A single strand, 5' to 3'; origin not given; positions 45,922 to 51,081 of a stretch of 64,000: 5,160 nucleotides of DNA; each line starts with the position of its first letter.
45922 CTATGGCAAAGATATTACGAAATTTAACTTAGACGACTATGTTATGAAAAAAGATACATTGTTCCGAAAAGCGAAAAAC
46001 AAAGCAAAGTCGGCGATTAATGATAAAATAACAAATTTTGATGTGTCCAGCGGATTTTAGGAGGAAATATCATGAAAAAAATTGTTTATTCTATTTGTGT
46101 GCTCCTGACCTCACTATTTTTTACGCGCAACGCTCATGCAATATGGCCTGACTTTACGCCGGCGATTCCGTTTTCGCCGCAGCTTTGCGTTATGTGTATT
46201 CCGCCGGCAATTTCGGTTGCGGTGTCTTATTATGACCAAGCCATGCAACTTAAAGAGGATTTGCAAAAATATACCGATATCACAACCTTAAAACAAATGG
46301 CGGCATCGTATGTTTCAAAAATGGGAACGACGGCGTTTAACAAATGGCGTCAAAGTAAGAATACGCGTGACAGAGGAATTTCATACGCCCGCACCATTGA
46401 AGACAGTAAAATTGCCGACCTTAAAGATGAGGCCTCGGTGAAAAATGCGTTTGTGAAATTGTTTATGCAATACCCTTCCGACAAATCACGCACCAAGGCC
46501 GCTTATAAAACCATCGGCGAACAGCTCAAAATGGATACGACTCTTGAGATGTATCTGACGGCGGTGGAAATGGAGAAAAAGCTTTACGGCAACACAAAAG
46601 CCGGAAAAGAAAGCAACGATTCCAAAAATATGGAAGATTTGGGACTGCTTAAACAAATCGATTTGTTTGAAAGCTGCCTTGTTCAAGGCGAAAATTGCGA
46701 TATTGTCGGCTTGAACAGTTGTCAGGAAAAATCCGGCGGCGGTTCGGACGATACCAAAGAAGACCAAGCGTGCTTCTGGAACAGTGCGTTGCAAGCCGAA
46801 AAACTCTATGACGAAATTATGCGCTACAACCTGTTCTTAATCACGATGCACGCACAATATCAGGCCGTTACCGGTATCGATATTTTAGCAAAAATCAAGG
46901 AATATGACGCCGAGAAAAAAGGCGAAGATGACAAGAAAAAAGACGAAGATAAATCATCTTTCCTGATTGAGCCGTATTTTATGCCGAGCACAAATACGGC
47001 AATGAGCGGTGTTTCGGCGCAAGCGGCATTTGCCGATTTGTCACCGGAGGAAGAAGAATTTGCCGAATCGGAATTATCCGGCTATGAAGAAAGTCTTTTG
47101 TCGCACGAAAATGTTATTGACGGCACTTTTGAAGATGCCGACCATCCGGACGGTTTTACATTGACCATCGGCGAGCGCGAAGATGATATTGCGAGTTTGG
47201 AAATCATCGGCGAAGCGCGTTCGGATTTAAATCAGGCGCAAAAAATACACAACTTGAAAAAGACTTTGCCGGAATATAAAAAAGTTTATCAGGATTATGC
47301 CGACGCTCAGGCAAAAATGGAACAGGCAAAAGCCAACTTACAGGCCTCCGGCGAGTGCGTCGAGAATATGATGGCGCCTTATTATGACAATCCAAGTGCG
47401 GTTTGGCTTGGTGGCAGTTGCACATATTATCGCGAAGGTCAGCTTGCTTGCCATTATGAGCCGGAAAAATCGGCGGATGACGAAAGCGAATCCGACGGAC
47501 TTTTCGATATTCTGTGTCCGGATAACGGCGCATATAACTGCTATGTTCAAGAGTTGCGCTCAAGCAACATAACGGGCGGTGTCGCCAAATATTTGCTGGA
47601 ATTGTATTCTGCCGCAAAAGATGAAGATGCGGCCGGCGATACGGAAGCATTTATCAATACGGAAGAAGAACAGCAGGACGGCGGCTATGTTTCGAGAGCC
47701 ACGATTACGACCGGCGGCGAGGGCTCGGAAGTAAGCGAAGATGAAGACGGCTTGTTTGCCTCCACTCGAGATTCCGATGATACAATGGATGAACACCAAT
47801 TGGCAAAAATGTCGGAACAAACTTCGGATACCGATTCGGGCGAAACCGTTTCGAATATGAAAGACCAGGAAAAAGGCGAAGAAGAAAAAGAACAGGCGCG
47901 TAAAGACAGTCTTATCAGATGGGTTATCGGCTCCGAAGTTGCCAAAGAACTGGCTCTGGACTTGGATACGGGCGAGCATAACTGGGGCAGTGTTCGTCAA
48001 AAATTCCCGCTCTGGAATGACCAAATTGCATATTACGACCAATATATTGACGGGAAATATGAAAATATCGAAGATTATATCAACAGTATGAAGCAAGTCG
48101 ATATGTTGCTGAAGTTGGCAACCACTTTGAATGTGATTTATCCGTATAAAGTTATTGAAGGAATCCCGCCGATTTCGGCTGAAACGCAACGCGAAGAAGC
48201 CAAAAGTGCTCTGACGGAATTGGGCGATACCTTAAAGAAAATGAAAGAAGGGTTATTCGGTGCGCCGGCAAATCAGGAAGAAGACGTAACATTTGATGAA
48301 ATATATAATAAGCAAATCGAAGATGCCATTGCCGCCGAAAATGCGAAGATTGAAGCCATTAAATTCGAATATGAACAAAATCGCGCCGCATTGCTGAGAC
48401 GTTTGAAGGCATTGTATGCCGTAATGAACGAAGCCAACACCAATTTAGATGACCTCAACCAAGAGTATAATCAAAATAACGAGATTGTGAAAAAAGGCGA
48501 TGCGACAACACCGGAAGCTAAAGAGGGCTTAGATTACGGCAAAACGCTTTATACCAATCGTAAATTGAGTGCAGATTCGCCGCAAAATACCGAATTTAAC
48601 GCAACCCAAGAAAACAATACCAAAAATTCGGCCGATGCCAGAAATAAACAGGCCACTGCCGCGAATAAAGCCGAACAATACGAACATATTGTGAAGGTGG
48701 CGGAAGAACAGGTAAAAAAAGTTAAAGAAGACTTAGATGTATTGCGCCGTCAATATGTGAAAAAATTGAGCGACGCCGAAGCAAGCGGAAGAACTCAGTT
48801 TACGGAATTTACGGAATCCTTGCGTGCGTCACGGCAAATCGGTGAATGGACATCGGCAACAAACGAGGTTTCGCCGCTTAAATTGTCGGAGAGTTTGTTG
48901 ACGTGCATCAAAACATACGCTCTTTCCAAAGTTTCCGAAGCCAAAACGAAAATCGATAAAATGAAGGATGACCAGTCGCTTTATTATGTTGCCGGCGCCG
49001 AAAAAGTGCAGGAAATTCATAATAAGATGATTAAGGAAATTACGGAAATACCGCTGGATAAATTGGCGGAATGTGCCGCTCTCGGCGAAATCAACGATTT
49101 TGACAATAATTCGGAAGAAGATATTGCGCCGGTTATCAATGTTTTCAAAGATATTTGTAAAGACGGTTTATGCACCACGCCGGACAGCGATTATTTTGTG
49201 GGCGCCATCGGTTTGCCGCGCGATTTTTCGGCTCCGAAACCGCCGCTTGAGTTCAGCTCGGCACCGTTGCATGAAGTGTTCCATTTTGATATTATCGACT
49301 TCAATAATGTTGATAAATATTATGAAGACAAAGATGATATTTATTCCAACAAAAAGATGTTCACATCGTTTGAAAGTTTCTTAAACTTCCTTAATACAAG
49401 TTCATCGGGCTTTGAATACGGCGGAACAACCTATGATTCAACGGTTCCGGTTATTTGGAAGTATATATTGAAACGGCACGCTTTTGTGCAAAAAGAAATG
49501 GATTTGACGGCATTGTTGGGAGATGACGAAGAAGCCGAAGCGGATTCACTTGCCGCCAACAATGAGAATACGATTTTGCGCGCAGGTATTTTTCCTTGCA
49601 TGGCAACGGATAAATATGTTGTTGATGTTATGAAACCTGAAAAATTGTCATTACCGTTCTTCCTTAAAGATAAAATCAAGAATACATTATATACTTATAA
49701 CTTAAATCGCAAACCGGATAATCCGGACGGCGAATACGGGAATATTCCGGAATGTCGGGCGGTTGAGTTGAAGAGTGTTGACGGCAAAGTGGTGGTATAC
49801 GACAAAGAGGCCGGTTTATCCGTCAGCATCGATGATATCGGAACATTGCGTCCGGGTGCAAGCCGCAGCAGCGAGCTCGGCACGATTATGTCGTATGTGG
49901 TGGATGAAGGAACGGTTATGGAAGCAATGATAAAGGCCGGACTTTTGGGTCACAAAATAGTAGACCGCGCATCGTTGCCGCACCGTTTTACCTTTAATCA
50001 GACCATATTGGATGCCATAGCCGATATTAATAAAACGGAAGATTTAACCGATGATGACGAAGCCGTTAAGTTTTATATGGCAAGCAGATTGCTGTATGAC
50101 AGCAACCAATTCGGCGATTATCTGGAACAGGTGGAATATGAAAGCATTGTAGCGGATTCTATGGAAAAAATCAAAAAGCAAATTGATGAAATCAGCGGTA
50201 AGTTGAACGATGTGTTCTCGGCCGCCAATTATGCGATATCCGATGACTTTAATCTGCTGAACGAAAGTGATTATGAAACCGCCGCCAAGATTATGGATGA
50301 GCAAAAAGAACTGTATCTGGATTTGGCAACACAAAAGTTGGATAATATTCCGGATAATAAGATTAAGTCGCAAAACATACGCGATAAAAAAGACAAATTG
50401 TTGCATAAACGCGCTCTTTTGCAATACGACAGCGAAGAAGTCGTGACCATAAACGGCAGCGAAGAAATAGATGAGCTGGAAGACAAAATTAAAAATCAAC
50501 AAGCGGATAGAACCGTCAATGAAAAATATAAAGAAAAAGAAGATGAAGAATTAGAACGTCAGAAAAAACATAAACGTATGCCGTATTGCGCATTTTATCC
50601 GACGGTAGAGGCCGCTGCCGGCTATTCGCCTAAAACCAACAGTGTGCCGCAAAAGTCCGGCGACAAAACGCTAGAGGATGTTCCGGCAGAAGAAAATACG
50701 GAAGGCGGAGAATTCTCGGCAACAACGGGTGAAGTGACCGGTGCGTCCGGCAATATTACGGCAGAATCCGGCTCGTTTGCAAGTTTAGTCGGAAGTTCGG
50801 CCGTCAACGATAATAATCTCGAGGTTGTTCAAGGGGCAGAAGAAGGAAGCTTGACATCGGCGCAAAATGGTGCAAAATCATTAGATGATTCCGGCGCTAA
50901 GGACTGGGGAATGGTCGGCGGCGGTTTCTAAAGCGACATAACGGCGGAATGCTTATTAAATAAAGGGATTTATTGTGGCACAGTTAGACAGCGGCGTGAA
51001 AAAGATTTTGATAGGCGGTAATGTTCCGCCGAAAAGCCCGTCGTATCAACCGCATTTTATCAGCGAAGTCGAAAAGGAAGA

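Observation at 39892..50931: The virB5/virB6 slot is filled by six Sec-signal, TM-less coiled-coil proteins; no polytopic VirB6 lies between virB4 and virB8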

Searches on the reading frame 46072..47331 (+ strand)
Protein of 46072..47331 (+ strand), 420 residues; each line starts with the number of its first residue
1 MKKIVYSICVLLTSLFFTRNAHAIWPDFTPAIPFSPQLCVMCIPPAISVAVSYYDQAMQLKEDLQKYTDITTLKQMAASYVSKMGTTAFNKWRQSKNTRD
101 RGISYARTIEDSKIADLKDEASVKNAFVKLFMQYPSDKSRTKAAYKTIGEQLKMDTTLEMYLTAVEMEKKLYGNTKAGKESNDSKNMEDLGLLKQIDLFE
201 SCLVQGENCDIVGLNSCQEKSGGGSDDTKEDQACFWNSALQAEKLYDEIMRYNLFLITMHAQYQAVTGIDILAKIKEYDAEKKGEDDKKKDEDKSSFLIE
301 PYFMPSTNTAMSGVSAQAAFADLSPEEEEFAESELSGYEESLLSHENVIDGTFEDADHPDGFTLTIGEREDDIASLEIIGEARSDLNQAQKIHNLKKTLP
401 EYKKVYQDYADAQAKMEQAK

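Call 60: find_homologous_proteins(query=window:46072-47331:+, max_evalue=0.001)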
Query window:46072-47331:+ (420 aa): 3 proteins with E <= 0.001 among 4803 candidates.
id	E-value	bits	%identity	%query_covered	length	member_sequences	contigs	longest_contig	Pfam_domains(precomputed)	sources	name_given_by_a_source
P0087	1.6e-116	408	64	68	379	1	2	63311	-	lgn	-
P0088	5.1e-116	406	64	67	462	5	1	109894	-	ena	-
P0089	1.1e-63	234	44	72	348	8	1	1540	-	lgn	-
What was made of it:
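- Tried and rejected: The last word-indexed homologue search, with the F N-terminus, returned only 3 proteins (call 60).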

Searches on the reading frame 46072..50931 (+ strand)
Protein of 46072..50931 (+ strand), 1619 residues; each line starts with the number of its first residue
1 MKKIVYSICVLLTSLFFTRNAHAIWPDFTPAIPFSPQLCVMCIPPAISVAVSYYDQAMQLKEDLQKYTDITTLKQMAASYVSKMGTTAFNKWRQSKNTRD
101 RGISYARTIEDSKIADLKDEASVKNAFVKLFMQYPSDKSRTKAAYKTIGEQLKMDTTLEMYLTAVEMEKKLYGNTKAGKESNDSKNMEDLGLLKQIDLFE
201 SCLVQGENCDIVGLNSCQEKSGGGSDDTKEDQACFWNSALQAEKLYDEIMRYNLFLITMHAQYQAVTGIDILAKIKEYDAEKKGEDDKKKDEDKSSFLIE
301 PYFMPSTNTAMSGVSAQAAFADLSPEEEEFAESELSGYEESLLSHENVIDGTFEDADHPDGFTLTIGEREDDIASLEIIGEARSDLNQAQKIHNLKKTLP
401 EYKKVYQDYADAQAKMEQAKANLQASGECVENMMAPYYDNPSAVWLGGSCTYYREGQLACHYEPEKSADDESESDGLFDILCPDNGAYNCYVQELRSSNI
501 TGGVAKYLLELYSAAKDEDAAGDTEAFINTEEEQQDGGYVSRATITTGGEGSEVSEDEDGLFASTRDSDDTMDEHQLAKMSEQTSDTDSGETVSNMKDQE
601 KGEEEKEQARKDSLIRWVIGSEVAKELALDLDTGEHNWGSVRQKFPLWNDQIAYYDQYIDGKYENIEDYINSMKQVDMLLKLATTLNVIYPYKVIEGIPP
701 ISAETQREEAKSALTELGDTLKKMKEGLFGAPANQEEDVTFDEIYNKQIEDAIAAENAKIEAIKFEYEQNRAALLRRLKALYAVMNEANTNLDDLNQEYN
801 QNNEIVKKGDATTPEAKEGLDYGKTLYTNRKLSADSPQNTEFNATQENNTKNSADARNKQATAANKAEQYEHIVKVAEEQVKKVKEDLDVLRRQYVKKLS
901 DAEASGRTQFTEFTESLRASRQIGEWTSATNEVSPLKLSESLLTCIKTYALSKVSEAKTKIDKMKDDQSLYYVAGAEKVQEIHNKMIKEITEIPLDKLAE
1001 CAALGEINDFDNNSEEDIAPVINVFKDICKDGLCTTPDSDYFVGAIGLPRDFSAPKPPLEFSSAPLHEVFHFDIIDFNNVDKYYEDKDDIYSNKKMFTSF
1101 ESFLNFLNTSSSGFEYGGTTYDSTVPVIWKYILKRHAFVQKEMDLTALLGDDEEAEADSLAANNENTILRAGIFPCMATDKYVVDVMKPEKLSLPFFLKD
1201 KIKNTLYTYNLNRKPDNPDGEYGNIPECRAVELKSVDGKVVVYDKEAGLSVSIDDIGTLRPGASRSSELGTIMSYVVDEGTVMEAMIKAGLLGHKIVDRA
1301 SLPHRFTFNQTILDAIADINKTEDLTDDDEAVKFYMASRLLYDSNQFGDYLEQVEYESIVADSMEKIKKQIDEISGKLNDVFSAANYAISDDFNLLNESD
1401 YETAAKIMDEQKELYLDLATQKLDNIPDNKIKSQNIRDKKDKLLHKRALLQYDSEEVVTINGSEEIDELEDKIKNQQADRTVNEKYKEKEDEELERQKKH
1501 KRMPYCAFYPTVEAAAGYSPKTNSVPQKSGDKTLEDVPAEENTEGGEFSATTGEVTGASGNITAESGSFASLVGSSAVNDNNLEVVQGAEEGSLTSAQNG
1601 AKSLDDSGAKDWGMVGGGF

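Call 4: search_protein_families(library=pfam, proteins=[window:46072-50931:+], max_evalue=1)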
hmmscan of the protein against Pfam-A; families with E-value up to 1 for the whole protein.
window:46072-50931:+ (1619 aa): 1 family
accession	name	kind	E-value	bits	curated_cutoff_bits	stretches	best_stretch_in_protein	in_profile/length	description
PF10545.15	MADF_DNA_bdg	-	0.11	13.3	22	0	862-903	21-64/84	Alcohol dehydrogenase transcription factor Myb/SANT-like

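Call 21: search_solved_structures(query=window:46072-50931:+, max_evalue=1)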
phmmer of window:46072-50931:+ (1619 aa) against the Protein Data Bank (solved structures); distinct sequences matched with E-value up to 1: 1.
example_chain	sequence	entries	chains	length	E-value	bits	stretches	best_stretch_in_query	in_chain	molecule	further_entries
7qh3_A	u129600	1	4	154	0.67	10.5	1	259-294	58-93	RsfG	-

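Call 74: search_protein_families(library=pfam, alignment_id=A4, max_evalue=0.1)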
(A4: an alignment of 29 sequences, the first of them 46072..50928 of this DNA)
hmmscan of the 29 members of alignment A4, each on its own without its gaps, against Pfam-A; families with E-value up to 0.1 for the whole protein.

A. member 1, window:46072-50928:+ (1619 aa): 0 families

B. families by the number of members that match (of 29 scanned): 14 families
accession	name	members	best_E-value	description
PF21785.3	Bflower_2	1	0.00022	5-fold beta-flower protein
PF05709.17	Sipho_tail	1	0.0063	Phage tail protein RIFT-related domain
PF02978.25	SRP_SPB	1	0.0066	Signal peptide binding domain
PF16046.10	FAM76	1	0.0071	FAM76 protein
PF06413.17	Neugrin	1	0.018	Neugrin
PF06825.17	HSBP1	1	0.018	Heat shock factor binding protein 1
PF25432.1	FF_PRPF40A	1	0.018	PRPF40A-like, FF domain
PF18879.6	EspA_EspE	1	0.038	EspA/EspE family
PF22360.1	SbsC_spectrin-like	1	0.043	SbsC,spectrin-like repeat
PF12732.12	YtxH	1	0.06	YtxH-like protein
PF11284.13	DUF3085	1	0.068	Protein of unknown function (DUF3085)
PF21784.3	Bflower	1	0.091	4-fold beta flower protein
PF09996.14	DUF2237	1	0.091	Uncharacterized protein conserved in bacteria (DUF2237)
PF11488.14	Lge1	1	0.094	Transcriptional regulatory protein LGE1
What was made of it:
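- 46072..50931 (+): ORF F, a giant (1619 aa). It has a signal peptide, a Cys-containing N-terminal ~270-aa VirB5-like domain, a long coiled coil, conserved Cys-rich regions and a variable tail. No Pfam match (call 74).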

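Call 87: search_solved_structures(query=A4, max_evalue=1)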
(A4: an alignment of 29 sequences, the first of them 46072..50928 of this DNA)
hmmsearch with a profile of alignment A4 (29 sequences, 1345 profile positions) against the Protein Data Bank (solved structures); distinct sequences matched with E-value up to 1: 107 (the best 60 are shown).
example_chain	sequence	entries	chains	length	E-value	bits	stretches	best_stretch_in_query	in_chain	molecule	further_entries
6yvd_D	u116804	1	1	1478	3.7e-09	38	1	642-854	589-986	Structural maintenance of chromosomes protein 4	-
7qen_B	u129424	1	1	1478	3.7e-09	38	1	642-854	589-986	Structural maintenance of chromosomes protein 4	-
6yvu_B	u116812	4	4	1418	5.5e-09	37.5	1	642-854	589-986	Structural maintenance of chromosomes protein 4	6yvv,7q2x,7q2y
4rsi_B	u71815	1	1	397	1.6e-07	32.6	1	625-808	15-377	Structural maintenance of chromosomes protein 4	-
4lin_A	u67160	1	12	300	0.00013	22.9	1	668-819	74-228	Tail needle protein gp26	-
9lwi_A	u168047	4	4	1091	0.001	20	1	586-826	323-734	Structural maintenance of chromosomes protein 6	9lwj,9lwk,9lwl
8iah_U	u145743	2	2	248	0.0029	18.5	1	640-841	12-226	Tropomyosin-1.9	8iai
6tik_C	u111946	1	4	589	0.005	17.7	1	609-799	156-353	Capsid protein,Putative adhesin/invasin,Capsid protein,Factor H-binding protein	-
3wpo_A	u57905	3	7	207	0.0061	17.5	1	684-793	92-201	Trimeric autotransporter adhesin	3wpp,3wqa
7nep_P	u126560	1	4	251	0.0096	16.8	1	613-827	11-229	Tropomyosin alpha-1 chain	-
7ki6_A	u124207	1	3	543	0.0099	16.8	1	719-814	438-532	Fusion glycoprotein F0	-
6xe9_A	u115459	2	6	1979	0.01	16.7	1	610-830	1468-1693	Myosin II heavy chain (smooth muscle) | Myosin heavy chain 11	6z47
9e5c_6k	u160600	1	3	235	0.014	16.3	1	742-824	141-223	Dynein arm light chain, axonemal, putative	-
8ppr_G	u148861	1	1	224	0.017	16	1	610-732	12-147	Kinetochore protein Spc25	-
9sf4_Aa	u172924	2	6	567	0.019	15.8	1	719-796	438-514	Fusion glycoprotein F0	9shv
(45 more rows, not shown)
